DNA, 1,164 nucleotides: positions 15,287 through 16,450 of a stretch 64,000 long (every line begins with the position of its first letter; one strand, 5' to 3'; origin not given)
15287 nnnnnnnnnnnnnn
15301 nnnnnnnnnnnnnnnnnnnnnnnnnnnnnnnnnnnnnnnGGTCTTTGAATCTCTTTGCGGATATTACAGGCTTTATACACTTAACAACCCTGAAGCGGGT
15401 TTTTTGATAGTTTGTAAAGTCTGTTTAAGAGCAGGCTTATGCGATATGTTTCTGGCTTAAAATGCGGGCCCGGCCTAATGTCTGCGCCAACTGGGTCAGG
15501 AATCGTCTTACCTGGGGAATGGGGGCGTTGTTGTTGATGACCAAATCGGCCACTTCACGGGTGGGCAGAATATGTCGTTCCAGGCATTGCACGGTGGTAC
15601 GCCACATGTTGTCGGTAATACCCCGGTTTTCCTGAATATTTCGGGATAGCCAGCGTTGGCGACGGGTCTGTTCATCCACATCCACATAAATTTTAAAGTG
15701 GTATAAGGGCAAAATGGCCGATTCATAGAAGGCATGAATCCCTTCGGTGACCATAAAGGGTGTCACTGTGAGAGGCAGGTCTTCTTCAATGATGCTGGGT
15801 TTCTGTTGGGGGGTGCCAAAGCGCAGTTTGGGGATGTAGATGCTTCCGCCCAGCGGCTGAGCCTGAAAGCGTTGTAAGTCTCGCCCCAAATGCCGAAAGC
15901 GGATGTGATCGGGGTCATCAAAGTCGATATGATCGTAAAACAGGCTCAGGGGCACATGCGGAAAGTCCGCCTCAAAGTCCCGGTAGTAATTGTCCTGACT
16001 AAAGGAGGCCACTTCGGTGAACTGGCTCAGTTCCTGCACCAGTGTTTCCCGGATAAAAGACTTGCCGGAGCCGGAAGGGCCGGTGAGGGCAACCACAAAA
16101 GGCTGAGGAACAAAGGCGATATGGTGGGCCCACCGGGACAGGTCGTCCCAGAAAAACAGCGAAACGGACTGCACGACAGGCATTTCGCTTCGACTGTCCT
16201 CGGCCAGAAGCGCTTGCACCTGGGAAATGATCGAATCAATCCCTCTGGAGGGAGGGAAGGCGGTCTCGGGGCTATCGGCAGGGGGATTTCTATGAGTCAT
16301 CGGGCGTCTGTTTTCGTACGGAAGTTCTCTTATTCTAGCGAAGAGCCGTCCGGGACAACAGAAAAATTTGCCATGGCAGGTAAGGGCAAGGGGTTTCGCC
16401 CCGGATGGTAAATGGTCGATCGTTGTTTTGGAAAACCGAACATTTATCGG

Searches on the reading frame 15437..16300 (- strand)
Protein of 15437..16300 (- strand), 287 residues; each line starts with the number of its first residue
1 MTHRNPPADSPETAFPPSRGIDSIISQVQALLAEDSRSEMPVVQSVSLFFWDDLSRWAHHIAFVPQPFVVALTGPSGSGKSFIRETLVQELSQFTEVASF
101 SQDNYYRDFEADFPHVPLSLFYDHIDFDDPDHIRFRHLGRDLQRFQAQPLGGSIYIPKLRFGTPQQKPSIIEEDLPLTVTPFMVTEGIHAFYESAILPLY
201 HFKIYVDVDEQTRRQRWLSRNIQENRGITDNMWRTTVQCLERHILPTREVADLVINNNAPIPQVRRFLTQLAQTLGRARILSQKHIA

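Call 3: search_protein_families(library=pfam, proteins=[window:15437-16300:-], max_evalue=1)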
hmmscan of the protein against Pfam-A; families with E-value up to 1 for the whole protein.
window:15437-16300:- (287 aa): 19 families
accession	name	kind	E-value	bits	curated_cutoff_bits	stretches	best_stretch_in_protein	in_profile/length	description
PF00485.24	PRK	-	8.6e-15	55.5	22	1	69-256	1-188/196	Phosphoribulokinase / Uridine kinase family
PF13238.12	AAA_18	-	0.0015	19.4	29.4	1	70-99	1-27/128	AAA domain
PF13401.12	AAA_22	-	0.0051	17.6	27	1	70-101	8-33/130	AAA domain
PF02224.24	Cytidylate_kin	-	0.0058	16.8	26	1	70-92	1-23/211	Cytidylate kinase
PF13671.12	AAA_33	-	0.0077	17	27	1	69-95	1-25/143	AAA domain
PF13555.12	AAA_29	-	0.0077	16.4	27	1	44-81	2-36/61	P-loop containing region of AAA domain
PF01121.26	CoaE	-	0.026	14.7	27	0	69-89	2-22/180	Dephospho-CoA kinase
PF00005.33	ABC_tran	-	0.035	15.1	25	1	69-93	13-37/137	ABC transporter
PF13207.12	AAA_17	-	0.039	14.7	27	0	73-93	1-20/136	AAA domain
PF13191.12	AAA_16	-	0.052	14.5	32.6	1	69-93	26-50/167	AAA ATPase domain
PF01583.26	APS_kinase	-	0.054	14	21.1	1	66-94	1-29/152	Adenylylsulphate kinase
PF24883.2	NPHP3_N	-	0.063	13.9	24.8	1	69-97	24-52/164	Nephrocystin 3, N-terminal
PF07693.20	KAP_NTPase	-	0.065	12.9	20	1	66-97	19-50/293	KAP family P-loop domain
PF06309.17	Torsin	-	0.089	13.4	27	1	66-93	52-79/127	Torsin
PF06414.18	Zeta_toxin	-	0.089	12.7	22.3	1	65-105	14-54/199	Zeta toxin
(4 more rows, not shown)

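Call 4: search_protein_families(library=ncbifam, proteins=[window:15437-16300:-], max_evalue=1)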
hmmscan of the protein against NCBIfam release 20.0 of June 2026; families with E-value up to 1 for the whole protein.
window:15437-16300:- (287 aa): 22 families
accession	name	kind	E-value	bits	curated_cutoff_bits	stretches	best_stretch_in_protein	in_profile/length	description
NF004018.0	PRK05480.1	equivalog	1.7e-21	76.6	180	1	66-259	5-189/210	uridine kinase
TIGR00235.1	udk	equivalog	1.5e-19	70.4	220.3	1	68-257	7-187/207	uridine kinase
NF005655.0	PRK07429.1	subfamily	2.3e-11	43.4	236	2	180-256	105-184/326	phosphoribulokinase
NF005115.0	PRK06547.1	equivalog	4e-05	23.1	173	2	183-225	102-142/172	hypothetical protein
NF006743.0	PRK09270.1-2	equivalog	7.5e-05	21.9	227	1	51-97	12-57/217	nucleoside/nucleotide kinase family protein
NF006746.0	PRK09270.1-5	subfamily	7.8e-05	21.7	250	1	66-99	20-53/210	nucleoside/nucleotide kinase family protein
TIGR00152.1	TIGR00152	equivalog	0.00079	19.3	65.55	0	69-90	1-22/188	dephospho-CoA kinase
NF005807.0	PRK07667.1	equivalog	0.0011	18.5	221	1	171-255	111-192/193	kinase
NF006744.0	PRK09270.1-3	equivalog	0.0044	16.5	281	1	66-97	22-53/213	nucleoside/nucleotide kinase family protein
NF011059.0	PRK14490.1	equivalog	0.0072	15.5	354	1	66-101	10-45/374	bifunctional molybdenum cofactor guanylyltransferase MobA/molybdopterin-guanine dinucleotide biosynthesis adaptor protein MobB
NF002879.0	PRK03333.1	equivalog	0.0089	15.1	215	1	184-269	108-187/395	dephospho-CoA kinase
TIGR00150.1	T6A_YjeE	equivalog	0.019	14.8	60.1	0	55-99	9-54/135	tRNA (adenosine(37)-N6)-threonylcarbamoyltransferase complex ATPase subunit type 1 TsaE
TIGR00017.1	cmk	equivalog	0.023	14.4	135.55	1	68-92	3-27/217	(d)CMP kinase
TIGR00554.2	panK_bact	equivalog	0.026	13.8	235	0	215-257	254-297/310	type I pantothenate kinase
NF004041.0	PRK05541.1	subfamily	0.03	14.3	127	1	64-95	4-35/176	adenylyl-sulfate kinase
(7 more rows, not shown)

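Call 82: search_solved_structures(query=window:15437-16297:-, max_evalue=0.001)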
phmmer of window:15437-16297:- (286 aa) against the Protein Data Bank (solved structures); distinct sequences matched with E-value up to 0.001: 11.
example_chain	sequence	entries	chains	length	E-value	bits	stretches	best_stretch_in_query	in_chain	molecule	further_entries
3w8r_A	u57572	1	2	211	4.9e-13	52.3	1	63-268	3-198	Uridine kinase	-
3asy_A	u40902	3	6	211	6.7e-13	51.8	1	63-268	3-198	Uridine kinase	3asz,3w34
6pwz_A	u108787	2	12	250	9.5e-13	51.3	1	64-259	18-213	Uridine-cytidine kinase 2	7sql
1udw_A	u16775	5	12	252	9.7e-13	51.3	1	64-259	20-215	Uridine-cytidine kinase 2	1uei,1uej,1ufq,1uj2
6n53_A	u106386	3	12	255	9.8e-13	51.3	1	64-259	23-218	Uridine-cytidine kinase 2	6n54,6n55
1xrj_A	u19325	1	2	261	1.1e-12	51.1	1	64-259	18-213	Uridine-cytidine kinase 2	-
2jeo_A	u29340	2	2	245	1.1e-12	51.1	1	65-257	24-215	URIDINE-CYTIDINE KINASE 1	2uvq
9sgf_A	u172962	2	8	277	2.1e-12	50.2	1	65-257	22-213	Uridine-cytidine kinase 1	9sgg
5b3f_A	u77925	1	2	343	9.9e-06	28.3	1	176-255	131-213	Phosphoribulokinase/uridine kinase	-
9y3v_K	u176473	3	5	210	3.3e-05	26.6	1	65-255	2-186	Uridine kinase P10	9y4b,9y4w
6h7g_A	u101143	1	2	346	0.00014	24.6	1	174-254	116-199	Phosphoribulokinase, chloroplastic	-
